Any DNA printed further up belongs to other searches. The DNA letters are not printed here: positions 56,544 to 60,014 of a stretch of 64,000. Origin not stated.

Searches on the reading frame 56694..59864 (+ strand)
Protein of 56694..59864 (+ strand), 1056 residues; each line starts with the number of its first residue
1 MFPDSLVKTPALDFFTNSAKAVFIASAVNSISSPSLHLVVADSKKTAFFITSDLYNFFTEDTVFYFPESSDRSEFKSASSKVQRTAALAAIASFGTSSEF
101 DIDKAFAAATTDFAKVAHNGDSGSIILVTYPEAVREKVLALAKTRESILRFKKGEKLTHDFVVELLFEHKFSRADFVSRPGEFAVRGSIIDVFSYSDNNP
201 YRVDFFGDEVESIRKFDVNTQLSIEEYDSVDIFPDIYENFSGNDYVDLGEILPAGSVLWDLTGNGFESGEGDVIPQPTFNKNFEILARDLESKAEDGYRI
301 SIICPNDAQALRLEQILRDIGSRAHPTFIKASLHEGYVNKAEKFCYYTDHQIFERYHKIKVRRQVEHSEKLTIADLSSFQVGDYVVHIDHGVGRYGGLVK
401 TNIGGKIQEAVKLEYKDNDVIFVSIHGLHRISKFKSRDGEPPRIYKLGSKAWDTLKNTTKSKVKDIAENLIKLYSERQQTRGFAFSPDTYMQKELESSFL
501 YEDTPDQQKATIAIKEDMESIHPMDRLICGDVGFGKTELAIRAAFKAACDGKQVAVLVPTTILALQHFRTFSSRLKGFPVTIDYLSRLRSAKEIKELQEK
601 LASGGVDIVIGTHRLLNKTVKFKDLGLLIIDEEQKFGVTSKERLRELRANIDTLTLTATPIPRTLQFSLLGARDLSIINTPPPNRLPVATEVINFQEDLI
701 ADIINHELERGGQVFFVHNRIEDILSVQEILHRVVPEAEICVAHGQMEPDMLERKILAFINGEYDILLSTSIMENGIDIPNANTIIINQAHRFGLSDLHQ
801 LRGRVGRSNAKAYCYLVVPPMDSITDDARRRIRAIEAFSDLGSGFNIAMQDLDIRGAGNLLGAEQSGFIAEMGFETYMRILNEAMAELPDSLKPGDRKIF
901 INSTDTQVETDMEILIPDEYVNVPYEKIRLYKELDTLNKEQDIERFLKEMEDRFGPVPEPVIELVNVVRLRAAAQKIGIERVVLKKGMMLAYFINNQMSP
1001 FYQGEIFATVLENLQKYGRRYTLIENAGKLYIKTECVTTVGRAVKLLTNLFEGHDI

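Call 63: search_protein_families(library=pfam, proteins=[window:56694-59864:+], max_evalue=0.00001)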
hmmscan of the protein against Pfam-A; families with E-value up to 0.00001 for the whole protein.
window:56694-59864:+ (1056 aa): 6 families
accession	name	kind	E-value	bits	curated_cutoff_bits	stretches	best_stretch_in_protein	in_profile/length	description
PF03461.20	TRCF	-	3.9e-24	85.3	25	1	911-1001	2-92/95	TRCF domain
PF17757.6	UvrB_inter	-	1.3e-23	83.4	22.9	1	149-234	1-87/91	UvrB interaction domain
PF00270.35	DEAD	-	2.5e-23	83.1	26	1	504-665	1-164/167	DEAD/DEAH box helicase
PF00271.37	Helicase_C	-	1.1e-19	71.2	23.5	1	701-808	7-109/110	Helicase conserved C-terminal domain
PF02559.22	CarD_TRCF_RID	-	1.2e-16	61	23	1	379-434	1-56/57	CarD-like/TRCF RID domain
PF04851.21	ResIII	-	3.6e-07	30.7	22.5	1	504-660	5-162/164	Type III restriction enzyme, res subunit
